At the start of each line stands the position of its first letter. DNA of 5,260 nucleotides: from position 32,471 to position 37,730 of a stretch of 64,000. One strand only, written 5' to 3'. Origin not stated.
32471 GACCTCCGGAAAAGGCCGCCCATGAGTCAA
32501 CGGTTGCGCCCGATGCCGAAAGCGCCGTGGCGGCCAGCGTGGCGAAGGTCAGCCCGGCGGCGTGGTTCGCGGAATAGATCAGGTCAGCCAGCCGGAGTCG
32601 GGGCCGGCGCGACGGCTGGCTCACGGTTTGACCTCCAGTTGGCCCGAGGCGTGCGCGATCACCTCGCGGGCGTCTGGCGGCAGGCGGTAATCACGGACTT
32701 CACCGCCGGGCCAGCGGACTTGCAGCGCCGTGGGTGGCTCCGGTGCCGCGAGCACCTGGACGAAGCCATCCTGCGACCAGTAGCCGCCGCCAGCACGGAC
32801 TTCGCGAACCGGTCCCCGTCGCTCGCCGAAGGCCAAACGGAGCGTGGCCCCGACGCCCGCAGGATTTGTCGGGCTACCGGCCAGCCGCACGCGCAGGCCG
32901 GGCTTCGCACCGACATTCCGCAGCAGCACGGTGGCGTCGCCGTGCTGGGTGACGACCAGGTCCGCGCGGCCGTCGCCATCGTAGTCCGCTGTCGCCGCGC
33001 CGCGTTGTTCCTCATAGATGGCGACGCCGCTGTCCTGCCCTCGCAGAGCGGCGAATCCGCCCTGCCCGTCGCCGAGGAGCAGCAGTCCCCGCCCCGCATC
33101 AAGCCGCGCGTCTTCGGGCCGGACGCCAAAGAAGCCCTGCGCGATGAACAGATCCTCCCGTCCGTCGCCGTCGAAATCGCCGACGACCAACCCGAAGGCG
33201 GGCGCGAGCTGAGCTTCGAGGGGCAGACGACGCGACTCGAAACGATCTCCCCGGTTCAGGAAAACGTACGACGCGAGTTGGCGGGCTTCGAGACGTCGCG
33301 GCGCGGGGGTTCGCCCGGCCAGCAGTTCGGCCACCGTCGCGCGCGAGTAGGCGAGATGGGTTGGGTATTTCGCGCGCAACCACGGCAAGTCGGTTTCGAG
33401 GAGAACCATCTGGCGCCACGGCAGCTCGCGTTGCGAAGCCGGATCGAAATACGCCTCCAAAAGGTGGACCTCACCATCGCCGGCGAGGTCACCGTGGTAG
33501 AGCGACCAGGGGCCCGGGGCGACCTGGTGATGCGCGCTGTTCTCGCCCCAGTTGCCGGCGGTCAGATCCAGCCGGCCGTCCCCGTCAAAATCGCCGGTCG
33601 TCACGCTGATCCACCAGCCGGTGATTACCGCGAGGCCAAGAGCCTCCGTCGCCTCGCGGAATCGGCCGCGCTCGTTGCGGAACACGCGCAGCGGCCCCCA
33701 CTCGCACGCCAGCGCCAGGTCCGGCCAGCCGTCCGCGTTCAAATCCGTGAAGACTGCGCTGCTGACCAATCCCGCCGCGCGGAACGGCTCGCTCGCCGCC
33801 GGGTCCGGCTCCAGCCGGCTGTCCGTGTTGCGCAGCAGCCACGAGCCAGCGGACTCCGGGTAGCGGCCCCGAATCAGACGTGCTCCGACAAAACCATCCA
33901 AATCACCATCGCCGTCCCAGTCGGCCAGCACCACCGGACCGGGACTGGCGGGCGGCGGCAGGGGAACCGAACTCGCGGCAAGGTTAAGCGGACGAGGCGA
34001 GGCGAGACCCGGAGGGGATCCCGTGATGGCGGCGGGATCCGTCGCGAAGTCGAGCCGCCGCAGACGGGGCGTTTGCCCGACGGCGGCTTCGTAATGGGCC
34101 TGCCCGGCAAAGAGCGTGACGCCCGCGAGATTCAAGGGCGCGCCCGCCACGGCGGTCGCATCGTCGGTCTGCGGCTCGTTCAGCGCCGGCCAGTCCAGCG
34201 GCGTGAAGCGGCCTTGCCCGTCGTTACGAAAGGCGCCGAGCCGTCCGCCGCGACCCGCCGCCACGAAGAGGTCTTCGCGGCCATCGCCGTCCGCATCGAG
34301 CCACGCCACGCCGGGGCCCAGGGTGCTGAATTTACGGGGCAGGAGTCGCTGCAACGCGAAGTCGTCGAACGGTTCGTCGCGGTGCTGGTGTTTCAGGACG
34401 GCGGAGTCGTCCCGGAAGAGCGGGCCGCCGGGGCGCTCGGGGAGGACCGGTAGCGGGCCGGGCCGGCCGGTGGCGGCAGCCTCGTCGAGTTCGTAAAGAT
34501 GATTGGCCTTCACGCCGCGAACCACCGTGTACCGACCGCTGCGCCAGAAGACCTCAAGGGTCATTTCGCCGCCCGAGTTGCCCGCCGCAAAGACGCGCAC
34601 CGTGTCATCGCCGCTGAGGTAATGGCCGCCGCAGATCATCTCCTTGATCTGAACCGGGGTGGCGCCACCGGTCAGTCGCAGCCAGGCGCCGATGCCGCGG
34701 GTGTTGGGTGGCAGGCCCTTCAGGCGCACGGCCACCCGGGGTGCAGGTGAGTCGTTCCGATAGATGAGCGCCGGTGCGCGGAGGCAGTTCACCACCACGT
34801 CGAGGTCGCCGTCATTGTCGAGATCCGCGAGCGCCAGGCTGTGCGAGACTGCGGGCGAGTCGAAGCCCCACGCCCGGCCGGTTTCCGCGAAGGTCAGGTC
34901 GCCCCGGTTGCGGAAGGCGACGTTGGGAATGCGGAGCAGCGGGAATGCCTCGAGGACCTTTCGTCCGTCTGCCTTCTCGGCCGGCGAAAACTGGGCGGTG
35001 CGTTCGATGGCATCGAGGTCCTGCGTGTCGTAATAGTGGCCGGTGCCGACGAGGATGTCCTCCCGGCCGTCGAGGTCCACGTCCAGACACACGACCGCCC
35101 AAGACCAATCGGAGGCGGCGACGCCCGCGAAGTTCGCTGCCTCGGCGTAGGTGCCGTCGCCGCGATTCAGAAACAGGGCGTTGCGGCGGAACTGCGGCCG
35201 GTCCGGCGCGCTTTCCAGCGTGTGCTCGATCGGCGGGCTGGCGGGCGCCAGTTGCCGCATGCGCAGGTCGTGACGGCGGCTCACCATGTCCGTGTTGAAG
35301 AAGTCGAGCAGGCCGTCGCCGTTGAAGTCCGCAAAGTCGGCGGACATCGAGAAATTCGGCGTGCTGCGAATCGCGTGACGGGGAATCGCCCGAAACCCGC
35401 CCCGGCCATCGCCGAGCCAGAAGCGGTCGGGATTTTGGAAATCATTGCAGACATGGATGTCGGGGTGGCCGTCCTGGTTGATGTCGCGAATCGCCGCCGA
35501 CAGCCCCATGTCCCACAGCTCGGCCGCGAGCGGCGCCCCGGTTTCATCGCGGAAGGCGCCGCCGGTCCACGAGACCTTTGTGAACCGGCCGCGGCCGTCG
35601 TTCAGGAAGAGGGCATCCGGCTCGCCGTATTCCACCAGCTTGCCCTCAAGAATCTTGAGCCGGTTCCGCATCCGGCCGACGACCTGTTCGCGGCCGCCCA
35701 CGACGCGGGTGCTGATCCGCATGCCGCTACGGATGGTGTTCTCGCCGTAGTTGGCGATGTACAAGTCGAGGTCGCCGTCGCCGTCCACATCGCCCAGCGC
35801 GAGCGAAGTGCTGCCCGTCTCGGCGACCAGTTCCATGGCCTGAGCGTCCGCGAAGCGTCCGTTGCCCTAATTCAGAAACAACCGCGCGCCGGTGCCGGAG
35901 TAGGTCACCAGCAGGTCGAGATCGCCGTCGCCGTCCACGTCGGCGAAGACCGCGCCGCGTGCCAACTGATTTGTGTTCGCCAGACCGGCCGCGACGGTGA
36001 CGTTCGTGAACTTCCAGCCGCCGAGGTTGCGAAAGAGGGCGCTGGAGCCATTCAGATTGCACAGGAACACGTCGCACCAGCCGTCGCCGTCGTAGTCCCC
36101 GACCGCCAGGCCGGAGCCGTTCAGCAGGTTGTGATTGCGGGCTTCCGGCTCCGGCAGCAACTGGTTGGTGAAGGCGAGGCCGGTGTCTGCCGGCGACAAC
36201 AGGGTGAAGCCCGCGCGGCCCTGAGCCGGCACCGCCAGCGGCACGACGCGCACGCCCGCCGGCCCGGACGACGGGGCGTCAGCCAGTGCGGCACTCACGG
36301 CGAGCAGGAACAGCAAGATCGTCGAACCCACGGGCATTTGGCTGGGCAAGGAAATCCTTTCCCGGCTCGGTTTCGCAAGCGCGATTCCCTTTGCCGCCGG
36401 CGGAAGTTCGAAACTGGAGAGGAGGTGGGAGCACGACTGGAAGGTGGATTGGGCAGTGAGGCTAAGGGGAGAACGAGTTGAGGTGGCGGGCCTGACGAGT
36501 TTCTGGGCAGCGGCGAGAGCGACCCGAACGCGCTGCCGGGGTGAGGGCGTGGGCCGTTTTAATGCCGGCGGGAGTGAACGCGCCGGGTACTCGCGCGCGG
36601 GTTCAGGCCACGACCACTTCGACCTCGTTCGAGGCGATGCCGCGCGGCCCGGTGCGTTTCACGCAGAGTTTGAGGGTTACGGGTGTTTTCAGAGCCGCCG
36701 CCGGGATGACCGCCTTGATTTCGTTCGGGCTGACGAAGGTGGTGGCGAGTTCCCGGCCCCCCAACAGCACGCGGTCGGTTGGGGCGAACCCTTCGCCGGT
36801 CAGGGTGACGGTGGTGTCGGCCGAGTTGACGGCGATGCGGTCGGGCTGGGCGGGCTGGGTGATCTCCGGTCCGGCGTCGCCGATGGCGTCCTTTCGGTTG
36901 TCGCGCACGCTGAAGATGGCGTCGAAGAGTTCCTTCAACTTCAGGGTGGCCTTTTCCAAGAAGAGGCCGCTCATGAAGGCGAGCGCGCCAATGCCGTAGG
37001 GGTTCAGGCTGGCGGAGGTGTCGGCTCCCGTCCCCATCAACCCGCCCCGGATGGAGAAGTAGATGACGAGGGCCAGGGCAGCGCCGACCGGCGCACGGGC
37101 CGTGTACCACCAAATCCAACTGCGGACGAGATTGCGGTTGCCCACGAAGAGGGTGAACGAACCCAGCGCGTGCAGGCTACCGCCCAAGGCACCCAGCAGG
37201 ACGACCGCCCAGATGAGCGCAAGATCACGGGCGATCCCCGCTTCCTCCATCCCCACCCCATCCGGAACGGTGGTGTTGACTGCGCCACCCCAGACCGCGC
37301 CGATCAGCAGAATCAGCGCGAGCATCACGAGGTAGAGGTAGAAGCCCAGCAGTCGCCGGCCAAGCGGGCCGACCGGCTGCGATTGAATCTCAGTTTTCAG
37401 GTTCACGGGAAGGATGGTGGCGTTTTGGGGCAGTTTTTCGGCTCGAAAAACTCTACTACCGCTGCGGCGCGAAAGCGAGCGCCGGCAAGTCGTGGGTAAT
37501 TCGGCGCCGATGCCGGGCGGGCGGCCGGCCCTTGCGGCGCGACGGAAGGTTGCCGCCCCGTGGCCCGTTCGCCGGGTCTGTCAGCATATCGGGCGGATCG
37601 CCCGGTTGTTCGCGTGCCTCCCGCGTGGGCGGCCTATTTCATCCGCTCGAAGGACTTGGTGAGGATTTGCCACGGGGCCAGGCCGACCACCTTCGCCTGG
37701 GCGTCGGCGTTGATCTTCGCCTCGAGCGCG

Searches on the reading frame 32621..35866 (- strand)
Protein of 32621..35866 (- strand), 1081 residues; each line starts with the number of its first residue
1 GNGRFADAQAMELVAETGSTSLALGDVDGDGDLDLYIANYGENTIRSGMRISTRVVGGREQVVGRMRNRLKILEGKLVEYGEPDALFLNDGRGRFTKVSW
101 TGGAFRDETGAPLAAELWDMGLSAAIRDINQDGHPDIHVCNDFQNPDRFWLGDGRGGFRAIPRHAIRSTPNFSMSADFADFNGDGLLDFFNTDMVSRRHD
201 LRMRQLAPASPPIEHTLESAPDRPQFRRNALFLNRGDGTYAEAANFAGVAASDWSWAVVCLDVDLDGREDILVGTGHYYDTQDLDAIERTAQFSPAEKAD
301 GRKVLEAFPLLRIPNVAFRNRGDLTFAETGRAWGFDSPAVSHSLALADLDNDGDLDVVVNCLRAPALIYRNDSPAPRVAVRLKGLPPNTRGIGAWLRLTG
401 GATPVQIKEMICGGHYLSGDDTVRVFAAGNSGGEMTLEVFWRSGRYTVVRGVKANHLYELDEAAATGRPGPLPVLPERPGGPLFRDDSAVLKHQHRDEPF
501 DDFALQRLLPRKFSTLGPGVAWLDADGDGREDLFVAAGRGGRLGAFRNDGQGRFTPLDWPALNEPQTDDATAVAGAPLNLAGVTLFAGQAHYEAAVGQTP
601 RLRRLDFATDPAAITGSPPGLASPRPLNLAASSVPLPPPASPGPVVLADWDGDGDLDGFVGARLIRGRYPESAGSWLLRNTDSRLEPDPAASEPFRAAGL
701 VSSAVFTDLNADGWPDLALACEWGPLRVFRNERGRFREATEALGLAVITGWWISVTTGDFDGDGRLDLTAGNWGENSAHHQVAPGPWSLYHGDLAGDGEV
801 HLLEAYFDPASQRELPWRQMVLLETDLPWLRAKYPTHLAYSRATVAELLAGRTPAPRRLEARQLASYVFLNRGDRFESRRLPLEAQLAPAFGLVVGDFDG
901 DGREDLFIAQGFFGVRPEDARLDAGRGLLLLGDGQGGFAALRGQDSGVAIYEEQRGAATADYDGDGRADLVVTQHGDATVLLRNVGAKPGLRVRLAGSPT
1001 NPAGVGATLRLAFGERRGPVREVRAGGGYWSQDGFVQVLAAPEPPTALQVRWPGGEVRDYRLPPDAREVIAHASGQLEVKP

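Call 22: search_protein_families(library=pfam, proteins=[window:32621-35866:-], max_evalue=0.001)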
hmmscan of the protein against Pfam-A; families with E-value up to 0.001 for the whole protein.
window:32621-35866:- (1081 aa): 4 families
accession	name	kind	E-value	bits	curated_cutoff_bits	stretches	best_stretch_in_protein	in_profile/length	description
PF13517.12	FG-GAP_3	-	1.4e-69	231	26.9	7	708-768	1-59/61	FG-GAP-like repeat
PF01839.29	FG-GAP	-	2.3e-31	107.6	22.1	2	20-43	3-26/37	FG-GAP repeat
PF07593.17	UnbV_ASPIC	-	4.8e-15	55.6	23.4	1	391-458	1-67/68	ASPIC and UnbV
PF16743.10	PliI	-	0.00092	19.3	27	0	490-541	34-83/123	Periplasmic lysozyme inhibitor of I-type lysozyme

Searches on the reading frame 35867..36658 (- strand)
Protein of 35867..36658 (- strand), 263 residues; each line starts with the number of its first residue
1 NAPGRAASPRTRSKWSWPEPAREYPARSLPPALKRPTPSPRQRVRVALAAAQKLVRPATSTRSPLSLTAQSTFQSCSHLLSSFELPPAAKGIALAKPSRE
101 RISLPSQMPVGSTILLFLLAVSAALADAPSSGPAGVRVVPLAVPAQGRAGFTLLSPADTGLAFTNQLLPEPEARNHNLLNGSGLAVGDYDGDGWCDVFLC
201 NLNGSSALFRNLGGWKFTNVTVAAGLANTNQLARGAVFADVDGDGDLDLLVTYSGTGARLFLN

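Call 22: search_protein_families(library=pfam, proteins=[window:35867-36658:-], max_evalue=0.001)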
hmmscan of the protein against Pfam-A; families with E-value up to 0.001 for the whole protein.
window:35867-36658:- (263 aa): 2 families
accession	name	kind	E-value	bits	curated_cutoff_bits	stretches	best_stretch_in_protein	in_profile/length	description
PF13517.12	FG-GAP_3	-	3.4e-13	50.4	26.9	1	188-251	1-61/61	FG-GAP-like repeat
PF01839.29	FG-GAP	-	1.1e-05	25.7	22.1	0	237-255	6-24/37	FG-GAP repeat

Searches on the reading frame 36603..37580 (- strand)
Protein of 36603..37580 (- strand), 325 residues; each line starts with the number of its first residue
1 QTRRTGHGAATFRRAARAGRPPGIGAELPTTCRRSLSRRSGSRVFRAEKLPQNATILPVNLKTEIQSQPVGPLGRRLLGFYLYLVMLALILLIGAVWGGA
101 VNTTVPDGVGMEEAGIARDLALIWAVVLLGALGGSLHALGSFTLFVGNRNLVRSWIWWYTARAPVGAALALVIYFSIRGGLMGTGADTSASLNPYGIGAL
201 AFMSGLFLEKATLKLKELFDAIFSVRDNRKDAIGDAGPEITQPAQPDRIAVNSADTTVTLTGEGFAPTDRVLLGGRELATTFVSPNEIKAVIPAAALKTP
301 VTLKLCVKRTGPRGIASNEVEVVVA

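Call 22: search_protein_families(library=pfam, proteins=[window:36603-37580:-], max_evalue=0.001)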
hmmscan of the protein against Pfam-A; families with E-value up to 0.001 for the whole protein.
window:36603-37580:- (325 aa): 1 family
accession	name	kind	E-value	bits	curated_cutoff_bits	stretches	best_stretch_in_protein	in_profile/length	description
PF01833.30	TIG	-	4.4e-07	30.2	20.9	1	246-318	8-78/84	IPT/TIG domain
